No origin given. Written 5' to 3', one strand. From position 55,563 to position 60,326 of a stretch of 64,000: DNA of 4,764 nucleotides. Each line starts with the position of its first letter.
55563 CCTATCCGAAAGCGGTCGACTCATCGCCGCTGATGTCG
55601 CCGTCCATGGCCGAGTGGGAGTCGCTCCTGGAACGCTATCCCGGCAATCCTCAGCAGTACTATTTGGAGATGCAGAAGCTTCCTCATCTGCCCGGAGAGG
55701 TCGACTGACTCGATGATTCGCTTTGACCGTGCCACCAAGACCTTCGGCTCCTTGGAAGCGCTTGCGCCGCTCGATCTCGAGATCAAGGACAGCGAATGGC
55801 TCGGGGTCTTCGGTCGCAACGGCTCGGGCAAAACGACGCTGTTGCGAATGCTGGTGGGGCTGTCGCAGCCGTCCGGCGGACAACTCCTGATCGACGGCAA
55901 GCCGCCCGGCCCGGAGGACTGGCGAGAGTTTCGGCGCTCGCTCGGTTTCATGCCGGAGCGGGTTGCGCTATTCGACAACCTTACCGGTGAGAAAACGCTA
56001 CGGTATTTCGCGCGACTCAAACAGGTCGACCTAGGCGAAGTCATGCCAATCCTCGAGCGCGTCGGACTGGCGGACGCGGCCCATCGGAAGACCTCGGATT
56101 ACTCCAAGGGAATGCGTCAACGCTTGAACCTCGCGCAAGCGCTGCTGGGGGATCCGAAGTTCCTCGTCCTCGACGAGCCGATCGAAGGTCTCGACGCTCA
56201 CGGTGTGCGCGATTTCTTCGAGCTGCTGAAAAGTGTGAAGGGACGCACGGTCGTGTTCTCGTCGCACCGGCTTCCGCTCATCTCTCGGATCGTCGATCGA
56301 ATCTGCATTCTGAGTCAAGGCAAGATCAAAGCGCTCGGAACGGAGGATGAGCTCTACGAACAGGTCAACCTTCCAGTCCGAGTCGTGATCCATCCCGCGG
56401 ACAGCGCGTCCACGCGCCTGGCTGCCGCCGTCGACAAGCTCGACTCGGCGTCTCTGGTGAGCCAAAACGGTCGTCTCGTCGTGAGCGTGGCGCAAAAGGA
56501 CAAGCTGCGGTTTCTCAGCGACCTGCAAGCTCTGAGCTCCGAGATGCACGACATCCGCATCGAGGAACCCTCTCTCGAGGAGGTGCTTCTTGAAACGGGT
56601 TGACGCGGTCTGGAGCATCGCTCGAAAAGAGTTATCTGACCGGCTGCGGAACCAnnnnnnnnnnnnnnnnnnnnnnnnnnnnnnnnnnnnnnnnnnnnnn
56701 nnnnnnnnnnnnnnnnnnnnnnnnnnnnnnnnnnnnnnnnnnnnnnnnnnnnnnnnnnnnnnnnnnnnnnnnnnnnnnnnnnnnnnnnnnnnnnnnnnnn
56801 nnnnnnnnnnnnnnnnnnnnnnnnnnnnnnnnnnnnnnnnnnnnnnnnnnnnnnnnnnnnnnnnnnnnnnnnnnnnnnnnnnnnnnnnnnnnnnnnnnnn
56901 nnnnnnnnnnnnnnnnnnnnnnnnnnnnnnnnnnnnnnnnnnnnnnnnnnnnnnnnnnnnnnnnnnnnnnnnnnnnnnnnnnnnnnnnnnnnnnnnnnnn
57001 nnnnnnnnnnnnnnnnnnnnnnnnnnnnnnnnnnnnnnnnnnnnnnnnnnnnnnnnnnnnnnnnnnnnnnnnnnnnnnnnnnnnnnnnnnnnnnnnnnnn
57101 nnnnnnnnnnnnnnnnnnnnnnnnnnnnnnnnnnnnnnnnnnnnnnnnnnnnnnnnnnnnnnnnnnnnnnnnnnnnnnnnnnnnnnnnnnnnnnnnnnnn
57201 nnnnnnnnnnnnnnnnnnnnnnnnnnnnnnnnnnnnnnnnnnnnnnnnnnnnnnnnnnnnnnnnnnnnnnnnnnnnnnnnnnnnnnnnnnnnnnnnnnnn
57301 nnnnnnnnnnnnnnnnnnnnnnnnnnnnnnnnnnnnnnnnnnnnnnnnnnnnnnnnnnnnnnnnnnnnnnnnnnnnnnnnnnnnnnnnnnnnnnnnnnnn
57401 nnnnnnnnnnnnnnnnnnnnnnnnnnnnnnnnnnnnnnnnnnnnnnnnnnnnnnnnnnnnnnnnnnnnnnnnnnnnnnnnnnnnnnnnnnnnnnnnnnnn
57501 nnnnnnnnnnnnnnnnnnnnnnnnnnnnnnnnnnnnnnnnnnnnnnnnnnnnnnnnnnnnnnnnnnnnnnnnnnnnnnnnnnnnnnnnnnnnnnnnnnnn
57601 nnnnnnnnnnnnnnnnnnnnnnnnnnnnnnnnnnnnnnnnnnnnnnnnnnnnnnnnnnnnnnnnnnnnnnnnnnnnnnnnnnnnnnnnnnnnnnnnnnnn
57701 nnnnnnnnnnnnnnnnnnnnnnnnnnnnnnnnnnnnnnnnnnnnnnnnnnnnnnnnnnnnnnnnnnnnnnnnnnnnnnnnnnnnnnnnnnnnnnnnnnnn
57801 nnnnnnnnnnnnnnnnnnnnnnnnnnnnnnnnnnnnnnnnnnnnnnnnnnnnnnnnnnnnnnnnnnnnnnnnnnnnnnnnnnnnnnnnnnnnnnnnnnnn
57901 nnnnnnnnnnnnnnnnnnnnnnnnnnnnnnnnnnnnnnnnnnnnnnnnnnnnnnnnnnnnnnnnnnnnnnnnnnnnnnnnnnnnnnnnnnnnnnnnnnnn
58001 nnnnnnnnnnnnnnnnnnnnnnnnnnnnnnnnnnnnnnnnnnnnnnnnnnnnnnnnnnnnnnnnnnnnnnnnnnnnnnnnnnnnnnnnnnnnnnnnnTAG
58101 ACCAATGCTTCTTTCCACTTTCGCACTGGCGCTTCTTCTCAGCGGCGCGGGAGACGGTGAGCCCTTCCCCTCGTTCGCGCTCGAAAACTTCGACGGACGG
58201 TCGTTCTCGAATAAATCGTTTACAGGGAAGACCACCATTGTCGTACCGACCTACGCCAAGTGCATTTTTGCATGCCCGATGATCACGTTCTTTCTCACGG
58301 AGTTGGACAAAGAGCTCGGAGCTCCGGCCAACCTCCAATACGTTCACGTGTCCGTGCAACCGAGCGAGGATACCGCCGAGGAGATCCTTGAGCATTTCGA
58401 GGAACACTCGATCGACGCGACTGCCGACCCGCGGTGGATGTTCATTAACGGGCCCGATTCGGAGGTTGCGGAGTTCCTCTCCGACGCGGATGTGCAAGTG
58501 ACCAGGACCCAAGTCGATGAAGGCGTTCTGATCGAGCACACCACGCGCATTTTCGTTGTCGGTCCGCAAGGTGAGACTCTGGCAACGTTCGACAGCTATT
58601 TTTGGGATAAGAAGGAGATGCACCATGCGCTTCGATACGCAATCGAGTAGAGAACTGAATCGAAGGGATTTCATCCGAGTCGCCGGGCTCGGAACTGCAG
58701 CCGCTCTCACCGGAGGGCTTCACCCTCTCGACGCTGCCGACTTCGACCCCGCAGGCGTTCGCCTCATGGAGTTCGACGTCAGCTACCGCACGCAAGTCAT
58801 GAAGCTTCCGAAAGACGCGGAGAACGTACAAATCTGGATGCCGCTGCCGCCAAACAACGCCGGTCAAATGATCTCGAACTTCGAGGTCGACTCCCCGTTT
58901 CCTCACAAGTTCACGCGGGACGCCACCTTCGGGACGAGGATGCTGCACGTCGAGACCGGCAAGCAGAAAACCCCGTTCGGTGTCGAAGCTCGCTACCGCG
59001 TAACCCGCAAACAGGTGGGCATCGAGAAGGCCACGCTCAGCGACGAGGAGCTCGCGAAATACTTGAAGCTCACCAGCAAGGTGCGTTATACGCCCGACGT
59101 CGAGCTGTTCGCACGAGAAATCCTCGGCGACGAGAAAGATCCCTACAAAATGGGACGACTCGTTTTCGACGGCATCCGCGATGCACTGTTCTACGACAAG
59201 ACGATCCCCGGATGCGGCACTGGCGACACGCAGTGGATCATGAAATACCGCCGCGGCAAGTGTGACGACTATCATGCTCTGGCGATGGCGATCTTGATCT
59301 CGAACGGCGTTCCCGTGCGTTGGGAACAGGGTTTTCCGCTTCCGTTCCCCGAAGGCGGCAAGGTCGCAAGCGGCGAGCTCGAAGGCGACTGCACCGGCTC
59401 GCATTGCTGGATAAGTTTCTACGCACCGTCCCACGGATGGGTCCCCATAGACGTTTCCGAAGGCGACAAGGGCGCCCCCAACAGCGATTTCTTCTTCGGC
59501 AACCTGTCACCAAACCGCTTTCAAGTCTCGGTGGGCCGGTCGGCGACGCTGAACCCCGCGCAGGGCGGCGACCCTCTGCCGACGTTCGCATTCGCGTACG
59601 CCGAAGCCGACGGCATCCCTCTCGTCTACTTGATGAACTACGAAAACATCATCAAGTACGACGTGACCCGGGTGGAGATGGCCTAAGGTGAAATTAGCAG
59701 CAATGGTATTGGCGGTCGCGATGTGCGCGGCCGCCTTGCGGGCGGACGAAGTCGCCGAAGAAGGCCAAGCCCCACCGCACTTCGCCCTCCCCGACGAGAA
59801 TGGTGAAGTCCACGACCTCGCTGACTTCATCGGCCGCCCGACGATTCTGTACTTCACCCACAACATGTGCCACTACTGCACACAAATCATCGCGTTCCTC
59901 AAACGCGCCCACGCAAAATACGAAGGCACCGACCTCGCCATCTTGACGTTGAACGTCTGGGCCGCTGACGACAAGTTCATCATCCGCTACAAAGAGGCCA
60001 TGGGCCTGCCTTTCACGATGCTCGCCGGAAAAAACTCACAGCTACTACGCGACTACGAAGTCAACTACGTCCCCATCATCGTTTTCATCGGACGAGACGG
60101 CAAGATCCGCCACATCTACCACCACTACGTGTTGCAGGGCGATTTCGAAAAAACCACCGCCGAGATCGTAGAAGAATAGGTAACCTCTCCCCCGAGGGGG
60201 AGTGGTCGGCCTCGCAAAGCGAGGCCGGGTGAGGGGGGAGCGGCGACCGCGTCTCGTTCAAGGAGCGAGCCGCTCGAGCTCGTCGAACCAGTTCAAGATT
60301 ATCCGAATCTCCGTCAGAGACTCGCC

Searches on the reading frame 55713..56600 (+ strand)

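Call 71: search_protein_families(library=pfam, proteins=[window:55713-56600:+], max_evalue=0.00001)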
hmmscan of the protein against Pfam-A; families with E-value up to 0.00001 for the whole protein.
window:55713-56600:+ (296 aa): 2 families
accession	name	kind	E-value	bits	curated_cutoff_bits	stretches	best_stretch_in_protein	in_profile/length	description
PF00005.33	ABC_tran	-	8.1e-31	107.9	25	1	18-157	2-136/137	ABC transporter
PF13304.12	AAA_21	-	6.3e-13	49.9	27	0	128-188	236-300/304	AAA domain, putative AbiEii toxin, Type IV TA system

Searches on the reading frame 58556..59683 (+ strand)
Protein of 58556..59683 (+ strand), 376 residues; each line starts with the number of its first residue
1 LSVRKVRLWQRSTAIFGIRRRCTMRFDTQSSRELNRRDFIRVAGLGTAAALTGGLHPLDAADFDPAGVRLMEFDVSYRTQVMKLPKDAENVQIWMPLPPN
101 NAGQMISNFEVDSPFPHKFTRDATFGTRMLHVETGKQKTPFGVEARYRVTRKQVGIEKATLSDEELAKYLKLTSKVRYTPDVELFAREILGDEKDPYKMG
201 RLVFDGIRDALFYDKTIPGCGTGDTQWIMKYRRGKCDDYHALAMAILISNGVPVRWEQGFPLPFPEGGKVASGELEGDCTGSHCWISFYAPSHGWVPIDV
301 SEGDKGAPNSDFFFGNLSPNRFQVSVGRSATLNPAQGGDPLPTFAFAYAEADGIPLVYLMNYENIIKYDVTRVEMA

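Call 71: search_protein_families(library=pfam, proteins=[window:58556-59683:+], max_evalue=0.00001)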
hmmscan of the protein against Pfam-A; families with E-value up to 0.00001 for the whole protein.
window:58556-59683:+ (376 aa): 1 family
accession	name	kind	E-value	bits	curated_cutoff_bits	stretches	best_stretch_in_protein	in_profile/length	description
PF01841.26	Transglut_core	-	1.2e-15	58.1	23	1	185-299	3-107/108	Transglutaminase-like superfamily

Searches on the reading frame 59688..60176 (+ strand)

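Call 71: search_protein_families(library=pfam, proteins=[window:59688-60176:+], max_evalue=0.00001)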
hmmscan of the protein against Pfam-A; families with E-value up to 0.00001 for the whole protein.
window:59688-60176:+ (163 aa): 4 families
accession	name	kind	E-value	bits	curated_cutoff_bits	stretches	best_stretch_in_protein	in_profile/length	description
PF00578.27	AhpC-TSA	-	6.8e-17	62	26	1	26-143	2-124/124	AhpC/TSA family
PF08534.16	Redoxin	-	6.8e-11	42.6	26.6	1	25-151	2-139/148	Redoxin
PF13098.12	Thioredoxin_2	-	7.6e-08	33.1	27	1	49-155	5-102/104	Thioredoxin-like domain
PF13905.12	Thioredoxin_8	-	1.3e-06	29.1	27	1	49-140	1-94/94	Thioredoxin-like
